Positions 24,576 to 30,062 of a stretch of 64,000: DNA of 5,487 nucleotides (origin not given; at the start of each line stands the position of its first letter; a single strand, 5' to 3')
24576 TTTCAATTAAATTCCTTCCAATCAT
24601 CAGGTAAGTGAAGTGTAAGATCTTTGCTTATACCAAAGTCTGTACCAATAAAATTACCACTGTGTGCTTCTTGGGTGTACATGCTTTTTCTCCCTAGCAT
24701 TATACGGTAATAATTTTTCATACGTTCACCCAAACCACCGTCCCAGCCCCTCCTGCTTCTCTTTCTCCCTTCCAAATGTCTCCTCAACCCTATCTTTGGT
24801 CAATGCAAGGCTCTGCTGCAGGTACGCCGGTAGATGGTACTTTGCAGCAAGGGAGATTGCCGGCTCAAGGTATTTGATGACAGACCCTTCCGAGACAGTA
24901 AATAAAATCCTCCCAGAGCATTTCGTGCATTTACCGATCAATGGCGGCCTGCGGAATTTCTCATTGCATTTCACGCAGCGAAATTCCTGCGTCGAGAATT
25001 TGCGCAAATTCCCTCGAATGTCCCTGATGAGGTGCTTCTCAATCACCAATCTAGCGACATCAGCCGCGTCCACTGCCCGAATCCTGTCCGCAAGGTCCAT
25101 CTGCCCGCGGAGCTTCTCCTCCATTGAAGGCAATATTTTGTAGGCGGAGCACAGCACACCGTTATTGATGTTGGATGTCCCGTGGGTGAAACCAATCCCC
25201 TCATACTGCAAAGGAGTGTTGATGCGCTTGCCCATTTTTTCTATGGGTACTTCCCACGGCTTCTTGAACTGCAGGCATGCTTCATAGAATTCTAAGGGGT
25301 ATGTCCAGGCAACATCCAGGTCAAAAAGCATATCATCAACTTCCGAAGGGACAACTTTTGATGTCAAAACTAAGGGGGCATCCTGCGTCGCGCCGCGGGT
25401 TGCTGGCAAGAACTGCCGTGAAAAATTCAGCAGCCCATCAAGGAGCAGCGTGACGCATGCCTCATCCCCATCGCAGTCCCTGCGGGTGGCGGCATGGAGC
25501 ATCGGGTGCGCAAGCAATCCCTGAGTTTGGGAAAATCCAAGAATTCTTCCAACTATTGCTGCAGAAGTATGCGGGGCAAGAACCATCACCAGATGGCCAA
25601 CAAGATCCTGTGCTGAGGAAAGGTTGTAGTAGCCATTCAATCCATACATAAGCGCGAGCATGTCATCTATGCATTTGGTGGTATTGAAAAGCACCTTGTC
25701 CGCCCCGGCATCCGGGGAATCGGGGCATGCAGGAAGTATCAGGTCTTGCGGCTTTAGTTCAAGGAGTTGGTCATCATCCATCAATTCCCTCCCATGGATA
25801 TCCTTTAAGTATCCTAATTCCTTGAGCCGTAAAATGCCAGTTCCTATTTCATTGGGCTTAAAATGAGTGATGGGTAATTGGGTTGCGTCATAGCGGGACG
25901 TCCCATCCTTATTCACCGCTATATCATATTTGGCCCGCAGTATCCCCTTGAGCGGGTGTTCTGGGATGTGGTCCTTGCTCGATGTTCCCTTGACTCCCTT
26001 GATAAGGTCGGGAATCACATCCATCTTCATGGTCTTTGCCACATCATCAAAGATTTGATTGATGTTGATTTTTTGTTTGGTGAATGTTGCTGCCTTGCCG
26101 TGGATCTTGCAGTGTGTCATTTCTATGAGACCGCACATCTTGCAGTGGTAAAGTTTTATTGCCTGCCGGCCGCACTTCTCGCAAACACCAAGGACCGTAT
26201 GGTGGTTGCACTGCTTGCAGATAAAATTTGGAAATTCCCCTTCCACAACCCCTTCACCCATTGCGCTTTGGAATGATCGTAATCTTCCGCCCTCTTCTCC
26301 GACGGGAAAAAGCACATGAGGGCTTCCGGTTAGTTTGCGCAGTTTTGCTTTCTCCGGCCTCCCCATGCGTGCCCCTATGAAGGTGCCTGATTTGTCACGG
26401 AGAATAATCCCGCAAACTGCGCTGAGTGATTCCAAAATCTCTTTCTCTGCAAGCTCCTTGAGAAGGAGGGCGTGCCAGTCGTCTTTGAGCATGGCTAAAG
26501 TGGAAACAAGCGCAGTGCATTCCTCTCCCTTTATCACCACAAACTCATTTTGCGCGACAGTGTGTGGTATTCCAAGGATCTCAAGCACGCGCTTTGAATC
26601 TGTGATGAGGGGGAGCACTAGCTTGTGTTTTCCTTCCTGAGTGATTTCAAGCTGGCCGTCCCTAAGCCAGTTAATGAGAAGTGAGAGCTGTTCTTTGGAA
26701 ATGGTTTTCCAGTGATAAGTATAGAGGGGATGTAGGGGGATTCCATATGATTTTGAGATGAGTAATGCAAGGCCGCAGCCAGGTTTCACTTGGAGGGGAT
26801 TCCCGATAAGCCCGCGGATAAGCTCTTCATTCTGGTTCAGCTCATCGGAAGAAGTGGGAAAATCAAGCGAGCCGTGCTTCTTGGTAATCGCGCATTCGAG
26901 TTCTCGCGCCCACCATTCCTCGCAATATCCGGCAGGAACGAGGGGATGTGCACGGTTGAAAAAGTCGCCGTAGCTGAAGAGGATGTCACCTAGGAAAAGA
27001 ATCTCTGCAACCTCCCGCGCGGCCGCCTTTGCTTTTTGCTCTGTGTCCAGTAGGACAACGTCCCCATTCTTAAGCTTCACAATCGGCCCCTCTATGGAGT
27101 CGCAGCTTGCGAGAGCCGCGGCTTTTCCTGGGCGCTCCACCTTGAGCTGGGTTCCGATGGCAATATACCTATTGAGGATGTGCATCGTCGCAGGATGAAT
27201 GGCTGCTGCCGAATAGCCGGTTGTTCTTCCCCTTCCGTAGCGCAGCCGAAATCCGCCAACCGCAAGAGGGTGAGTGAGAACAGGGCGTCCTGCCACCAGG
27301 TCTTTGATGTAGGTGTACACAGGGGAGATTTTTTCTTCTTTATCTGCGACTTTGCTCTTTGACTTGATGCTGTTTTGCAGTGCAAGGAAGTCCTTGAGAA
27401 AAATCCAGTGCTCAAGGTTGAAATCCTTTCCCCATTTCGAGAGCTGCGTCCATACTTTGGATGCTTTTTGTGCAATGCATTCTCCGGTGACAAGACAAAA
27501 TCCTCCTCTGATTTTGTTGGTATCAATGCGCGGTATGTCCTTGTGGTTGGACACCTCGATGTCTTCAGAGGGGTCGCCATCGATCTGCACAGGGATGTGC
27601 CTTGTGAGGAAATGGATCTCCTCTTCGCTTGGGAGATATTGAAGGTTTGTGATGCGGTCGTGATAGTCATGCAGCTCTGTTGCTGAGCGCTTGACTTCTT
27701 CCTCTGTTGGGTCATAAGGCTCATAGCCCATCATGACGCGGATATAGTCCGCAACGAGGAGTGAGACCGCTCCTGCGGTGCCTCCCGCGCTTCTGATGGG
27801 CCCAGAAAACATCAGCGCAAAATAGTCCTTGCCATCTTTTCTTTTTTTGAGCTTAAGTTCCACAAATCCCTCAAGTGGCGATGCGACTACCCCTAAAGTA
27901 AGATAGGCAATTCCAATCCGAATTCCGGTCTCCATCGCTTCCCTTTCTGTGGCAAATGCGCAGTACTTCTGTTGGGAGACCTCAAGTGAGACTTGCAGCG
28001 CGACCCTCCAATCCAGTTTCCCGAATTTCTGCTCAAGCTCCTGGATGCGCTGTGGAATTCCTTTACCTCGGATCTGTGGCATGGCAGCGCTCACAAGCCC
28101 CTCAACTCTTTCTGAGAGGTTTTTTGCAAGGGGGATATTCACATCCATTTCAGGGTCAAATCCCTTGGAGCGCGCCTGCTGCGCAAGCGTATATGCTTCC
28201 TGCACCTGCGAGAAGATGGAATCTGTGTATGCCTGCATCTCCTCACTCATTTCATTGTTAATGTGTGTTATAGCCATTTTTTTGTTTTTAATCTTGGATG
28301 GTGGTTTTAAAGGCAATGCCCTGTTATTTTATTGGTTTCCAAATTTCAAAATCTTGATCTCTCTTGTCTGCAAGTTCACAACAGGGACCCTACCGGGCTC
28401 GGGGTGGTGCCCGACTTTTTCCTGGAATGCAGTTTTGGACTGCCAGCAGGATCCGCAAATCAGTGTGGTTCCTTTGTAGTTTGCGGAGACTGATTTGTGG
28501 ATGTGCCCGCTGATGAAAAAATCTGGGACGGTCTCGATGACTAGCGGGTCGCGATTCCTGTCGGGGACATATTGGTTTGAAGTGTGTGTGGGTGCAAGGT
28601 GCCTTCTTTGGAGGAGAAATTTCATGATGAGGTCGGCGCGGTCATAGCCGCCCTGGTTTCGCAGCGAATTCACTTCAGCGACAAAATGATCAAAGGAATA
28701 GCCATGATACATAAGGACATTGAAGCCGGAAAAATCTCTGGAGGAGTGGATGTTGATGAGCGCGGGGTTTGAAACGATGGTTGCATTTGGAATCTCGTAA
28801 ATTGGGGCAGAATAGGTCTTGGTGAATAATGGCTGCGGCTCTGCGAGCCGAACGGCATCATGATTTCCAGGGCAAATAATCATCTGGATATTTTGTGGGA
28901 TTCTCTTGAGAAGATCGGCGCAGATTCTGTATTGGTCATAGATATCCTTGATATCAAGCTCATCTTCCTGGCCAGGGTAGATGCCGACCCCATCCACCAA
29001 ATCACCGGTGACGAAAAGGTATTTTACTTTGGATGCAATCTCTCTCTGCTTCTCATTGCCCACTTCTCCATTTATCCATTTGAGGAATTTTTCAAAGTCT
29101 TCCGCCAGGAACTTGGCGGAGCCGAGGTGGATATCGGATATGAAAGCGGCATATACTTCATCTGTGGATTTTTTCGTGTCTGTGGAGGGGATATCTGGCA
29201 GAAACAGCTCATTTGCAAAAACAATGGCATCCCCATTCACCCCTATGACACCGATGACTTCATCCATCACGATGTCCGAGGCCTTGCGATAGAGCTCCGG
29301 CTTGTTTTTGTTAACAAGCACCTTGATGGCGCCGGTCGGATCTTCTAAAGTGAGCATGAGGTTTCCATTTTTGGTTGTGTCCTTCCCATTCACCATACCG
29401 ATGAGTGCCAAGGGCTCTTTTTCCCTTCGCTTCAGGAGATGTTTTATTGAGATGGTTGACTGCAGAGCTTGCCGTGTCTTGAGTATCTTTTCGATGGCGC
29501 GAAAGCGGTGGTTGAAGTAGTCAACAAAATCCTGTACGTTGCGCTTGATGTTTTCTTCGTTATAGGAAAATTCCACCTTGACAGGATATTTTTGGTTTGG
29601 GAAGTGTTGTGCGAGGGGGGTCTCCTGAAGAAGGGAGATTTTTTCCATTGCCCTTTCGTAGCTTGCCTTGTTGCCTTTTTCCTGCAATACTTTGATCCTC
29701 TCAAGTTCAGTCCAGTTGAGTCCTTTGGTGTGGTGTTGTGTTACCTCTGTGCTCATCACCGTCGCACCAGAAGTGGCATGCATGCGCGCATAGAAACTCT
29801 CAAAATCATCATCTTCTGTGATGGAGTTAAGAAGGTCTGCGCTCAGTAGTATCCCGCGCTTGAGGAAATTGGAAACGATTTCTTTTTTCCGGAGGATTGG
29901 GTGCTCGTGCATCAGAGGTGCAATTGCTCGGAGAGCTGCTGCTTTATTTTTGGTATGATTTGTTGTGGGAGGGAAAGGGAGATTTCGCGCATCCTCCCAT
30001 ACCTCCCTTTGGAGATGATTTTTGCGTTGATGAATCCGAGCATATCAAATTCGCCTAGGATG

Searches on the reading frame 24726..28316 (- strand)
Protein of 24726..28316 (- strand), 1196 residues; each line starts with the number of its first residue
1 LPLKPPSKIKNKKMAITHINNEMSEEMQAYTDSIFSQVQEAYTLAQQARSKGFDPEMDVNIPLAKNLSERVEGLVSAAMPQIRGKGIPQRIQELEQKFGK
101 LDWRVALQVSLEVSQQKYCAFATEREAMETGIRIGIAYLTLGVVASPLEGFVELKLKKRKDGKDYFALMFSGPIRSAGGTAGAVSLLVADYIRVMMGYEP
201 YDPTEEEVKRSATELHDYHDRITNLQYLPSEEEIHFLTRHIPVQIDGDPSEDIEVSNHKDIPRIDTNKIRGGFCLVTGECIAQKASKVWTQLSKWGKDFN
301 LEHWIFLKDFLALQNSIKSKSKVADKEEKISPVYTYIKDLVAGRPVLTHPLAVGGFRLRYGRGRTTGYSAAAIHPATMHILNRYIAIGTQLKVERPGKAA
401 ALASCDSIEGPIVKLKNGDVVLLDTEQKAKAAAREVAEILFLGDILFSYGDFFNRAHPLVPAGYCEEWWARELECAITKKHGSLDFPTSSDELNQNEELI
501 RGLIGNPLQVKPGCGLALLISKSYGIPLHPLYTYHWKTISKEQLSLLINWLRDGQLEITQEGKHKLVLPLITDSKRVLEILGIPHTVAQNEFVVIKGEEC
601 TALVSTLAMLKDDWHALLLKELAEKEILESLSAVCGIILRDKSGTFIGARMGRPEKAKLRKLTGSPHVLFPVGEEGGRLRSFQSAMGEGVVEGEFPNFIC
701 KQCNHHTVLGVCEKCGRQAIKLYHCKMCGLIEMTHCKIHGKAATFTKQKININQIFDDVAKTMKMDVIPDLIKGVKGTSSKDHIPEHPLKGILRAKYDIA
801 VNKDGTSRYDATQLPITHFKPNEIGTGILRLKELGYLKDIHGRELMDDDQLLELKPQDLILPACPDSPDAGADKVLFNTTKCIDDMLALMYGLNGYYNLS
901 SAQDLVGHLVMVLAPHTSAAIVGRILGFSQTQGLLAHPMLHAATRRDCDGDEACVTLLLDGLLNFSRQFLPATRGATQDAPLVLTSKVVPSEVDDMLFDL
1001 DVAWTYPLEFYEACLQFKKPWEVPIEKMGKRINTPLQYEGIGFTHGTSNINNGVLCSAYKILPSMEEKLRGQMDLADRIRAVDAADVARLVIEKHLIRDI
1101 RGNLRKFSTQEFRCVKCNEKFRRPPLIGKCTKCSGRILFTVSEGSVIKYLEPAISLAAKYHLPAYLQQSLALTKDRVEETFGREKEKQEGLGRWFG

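Call 4: search_protein_families(library=pfam, proteins=[window:24726-28316:-])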
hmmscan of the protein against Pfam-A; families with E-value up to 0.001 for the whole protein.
window:24726-28316:- (1196 aa): 3 families
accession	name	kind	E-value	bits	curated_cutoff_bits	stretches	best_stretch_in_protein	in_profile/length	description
PF24844.1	PolC_DP2_central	-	3.2e-119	398.6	24.3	1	325-729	3-367/372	DNA polymerase II large subunit DP2, central domain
PF24846.1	PolC_DP2_cat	-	9.3e-110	366.7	24.3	1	770-1068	6-299/299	DNA polymerase II large subunit DP2, catalytic domain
PF03833.19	PolC_DP2_N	-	2.1e-83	280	24.3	1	30-311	2-269/271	DNA polymerase II large subunit DP2, N-terminal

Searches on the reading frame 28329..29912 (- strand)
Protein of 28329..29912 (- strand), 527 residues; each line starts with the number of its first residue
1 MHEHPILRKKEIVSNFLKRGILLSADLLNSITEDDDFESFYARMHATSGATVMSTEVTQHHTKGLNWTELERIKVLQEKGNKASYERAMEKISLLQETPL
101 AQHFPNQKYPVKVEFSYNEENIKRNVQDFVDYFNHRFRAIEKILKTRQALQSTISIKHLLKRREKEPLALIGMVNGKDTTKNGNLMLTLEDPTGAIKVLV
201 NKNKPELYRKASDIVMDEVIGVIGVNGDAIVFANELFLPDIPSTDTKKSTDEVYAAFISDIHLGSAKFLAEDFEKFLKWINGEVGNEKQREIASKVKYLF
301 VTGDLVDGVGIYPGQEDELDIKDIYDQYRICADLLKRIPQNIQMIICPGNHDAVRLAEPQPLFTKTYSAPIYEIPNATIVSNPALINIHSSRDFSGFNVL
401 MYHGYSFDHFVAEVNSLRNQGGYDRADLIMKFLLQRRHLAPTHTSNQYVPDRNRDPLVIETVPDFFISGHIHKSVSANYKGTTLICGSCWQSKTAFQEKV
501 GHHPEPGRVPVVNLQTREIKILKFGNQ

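Call 4: search_protein_families(library=pfam, proteins=[window:28329-29912:-])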
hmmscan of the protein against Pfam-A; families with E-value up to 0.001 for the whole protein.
window:28329-29912:- (527 aa): 4 families
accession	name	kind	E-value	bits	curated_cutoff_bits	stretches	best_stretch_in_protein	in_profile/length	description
PF04042.21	DNA_pol_E_B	-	5.2e-14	52.6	29.1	1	256-470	2-203/210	DNA polymerase alpha/epsilon subunit B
PF00149.33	Metallophos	-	1.9e-13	51.7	21.5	1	256-473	4-190/191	Calcineurin-like phosphoesterase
PF01336.31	tRNA_anti-codon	-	0.00011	22.5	27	1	171-224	4-55/75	OB-fold nucleic acid binding domain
PF12850.12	Metallophos_2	-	0.00082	19.8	27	0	335-491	42-137/154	Calcineurin-like phosphoesterase superfamily domain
